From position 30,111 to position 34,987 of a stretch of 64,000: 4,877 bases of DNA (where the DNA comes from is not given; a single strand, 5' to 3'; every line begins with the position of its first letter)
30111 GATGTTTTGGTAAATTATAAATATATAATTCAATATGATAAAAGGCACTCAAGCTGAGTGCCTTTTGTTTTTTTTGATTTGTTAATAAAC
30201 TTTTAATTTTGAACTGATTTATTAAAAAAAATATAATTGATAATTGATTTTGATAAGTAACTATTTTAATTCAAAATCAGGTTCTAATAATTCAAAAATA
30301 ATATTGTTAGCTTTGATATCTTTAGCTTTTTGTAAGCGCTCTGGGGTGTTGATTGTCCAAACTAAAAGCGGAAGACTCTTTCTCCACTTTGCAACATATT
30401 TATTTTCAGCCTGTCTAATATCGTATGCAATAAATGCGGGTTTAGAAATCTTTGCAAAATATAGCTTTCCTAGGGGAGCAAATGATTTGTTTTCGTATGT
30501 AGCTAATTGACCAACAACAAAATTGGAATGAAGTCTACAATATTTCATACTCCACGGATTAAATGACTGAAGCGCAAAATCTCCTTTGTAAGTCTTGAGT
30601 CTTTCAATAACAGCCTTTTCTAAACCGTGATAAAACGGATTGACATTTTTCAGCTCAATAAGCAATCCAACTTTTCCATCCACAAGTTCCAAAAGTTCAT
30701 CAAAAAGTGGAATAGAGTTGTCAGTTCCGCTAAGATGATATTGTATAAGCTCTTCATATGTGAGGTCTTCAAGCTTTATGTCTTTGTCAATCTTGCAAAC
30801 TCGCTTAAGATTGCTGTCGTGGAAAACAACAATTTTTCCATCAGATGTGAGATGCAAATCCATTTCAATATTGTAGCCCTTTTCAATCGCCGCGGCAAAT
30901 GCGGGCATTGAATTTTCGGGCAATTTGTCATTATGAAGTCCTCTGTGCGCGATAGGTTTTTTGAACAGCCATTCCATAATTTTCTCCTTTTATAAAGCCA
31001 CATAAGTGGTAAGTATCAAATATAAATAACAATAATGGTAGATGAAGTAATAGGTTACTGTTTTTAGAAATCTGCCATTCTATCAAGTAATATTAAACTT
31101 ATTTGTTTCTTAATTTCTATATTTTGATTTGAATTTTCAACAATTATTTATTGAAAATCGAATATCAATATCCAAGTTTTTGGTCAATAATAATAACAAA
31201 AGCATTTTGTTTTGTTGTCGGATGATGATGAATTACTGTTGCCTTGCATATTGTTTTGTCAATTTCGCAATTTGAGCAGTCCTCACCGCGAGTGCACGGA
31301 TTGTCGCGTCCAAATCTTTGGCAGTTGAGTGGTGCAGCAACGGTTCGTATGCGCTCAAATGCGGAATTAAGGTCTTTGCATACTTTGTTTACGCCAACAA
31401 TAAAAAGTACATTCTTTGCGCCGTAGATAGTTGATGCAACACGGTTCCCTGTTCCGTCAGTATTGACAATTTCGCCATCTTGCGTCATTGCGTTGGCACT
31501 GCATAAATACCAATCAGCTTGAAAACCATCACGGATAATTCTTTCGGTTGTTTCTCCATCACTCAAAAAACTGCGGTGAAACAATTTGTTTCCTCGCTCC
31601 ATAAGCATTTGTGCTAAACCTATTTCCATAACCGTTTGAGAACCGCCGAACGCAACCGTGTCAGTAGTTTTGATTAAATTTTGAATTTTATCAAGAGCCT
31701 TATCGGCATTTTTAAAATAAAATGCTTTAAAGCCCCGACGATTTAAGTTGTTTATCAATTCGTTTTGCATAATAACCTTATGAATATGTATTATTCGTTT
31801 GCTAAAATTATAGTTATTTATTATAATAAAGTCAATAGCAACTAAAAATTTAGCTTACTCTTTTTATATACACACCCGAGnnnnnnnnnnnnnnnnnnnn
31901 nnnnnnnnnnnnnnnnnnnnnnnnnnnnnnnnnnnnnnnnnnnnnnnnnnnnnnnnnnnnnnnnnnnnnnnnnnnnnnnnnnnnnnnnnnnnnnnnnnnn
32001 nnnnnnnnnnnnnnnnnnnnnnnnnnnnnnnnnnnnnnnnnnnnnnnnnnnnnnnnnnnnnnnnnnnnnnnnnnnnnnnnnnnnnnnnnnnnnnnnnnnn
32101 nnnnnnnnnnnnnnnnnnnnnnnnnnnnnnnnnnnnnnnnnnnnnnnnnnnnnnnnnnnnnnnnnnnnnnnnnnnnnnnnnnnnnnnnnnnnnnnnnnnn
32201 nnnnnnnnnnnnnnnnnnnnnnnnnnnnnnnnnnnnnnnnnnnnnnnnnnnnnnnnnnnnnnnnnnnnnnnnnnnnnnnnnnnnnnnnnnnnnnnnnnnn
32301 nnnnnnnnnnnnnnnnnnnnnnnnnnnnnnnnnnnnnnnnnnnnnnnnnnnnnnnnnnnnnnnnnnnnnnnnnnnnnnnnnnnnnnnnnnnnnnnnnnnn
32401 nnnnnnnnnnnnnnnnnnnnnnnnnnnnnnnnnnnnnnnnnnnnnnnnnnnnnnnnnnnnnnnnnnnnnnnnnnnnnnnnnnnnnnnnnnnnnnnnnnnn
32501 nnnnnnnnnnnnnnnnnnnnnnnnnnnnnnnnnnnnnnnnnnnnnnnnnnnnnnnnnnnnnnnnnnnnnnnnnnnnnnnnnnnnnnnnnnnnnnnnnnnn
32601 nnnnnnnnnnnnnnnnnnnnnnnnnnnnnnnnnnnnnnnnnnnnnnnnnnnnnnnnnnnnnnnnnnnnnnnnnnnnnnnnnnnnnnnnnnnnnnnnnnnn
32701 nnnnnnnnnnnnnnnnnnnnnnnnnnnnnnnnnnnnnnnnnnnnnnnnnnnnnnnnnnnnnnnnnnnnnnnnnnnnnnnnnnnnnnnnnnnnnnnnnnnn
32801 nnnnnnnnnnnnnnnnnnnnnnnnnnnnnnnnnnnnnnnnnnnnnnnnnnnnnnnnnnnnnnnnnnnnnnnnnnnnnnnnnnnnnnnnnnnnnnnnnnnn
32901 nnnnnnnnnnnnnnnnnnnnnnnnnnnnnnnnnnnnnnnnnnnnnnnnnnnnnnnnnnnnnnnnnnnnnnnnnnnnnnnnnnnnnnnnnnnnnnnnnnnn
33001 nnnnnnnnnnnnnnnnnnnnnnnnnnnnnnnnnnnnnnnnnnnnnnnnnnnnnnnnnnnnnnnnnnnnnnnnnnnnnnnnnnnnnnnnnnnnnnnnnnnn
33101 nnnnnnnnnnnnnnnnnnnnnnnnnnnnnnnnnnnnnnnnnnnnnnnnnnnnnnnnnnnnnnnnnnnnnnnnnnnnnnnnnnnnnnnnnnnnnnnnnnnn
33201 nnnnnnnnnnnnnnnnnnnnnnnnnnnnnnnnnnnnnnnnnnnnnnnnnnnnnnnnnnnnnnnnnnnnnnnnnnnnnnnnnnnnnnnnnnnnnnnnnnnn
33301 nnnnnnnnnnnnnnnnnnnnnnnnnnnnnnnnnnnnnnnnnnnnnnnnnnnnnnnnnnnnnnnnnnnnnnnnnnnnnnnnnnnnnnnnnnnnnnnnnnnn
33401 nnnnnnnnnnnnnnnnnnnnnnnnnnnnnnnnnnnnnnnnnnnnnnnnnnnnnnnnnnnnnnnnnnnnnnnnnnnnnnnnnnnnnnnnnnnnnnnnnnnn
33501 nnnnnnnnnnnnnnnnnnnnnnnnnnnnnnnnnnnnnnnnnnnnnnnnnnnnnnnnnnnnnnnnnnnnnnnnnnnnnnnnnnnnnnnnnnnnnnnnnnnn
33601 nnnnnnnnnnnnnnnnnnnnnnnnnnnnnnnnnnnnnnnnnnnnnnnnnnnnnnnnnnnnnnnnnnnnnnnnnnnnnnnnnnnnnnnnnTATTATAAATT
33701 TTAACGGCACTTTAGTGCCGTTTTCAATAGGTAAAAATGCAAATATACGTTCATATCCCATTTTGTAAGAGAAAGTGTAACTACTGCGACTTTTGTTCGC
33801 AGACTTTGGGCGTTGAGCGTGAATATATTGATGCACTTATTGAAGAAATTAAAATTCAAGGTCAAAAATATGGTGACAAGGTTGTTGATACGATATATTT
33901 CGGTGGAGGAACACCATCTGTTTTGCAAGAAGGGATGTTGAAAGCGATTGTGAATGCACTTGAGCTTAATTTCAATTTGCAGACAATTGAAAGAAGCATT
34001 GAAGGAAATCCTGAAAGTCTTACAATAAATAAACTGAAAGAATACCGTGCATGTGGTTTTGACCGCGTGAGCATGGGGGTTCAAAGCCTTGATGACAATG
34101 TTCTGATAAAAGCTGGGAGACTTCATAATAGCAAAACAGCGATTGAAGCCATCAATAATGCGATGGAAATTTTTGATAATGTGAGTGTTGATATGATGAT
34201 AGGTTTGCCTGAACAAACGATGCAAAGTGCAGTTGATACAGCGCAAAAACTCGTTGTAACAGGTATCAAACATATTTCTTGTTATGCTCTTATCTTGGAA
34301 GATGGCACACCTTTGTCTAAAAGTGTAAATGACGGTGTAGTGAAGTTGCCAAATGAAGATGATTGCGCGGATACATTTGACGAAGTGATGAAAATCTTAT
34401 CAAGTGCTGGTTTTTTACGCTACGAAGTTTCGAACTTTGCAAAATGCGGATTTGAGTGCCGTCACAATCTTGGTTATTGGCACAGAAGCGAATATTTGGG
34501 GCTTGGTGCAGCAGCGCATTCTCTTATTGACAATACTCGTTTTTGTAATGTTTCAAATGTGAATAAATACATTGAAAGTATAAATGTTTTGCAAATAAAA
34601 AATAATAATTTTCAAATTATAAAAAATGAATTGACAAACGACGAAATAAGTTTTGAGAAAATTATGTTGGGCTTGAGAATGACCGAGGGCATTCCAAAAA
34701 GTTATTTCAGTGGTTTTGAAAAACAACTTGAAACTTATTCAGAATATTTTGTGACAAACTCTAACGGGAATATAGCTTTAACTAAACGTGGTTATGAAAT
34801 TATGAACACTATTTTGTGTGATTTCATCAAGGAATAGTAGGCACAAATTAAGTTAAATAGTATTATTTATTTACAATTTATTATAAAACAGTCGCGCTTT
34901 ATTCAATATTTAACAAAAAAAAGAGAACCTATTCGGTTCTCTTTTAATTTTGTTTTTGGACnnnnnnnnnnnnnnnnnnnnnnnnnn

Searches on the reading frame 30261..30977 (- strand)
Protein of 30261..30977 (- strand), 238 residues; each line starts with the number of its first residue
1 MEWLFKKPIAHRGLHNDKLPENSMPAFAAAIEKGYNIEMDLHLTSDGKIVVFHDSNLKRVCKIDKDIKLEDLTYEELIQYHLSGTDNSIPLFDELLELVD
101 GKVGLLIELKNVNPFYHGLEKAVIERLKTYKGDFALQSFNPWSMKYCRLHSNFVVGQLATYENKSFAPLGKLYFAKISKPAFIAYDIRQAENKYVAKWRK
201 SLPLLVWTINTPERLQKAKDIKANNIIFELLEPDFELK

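Call 72: search_protein_families(library=pfam, proteins=[window:30261-30977:-], max_evalue=0.00001)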
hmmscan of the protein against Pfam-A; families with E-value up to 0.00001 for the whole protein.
window:30261-30977:- (238 aa): 1 family
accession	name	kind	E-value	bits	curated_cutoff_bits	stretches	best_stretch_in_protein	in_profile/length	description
PF03009.23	GDPD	-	4.6e-28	99.4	23.6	1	11-227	1-238/244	Glycerophosphoryl diester phosphodiesterase family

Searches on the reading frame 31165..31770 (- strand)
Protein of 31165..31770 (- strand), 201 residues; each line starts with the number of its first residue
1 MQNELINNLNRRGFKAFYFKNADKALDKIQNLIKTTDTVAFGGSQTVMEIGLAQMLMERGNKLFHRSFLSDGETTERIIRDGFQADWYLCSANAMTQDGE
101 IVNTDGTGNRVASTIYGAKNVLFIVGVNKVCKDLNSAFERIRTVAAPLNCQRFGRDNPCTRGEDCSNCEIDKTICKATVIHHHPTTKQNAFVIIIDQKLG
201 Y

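Call 72: search_protein_families(library=pfam, proteins=[window:31165-31770:-], max_evalue=0.00001)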
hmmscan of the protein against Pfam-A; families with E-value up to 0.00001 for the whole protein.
window:31165-31770:- (201 aa): 1 family
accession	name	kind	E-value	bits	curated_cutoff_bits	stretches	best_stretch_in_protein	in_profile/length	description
PF02589.21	LUD_dom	-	3e-37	128.6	22.6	1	4-163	3-161/189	LUD domain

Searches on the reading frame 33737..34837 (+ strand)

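Call 72: search_protein_families(library=pfam, proteins=[window:33737-34837:+], max_evalue=0.00001)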
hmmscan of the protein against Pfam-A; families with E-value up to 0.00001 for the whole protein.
window:33737-34837:+ (366 aa): 2 families
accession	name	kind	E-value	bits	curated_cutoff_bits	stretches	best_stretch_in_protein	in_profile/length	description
PF04055.27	Radical_SAM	-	1e-23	84.8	29.5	1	4-171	1-165/166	Radical SAM superfamily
PF06969.22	HemN_C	-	4.4e-06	27.1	24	0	299-351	1-63/67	HemN C-terminal domain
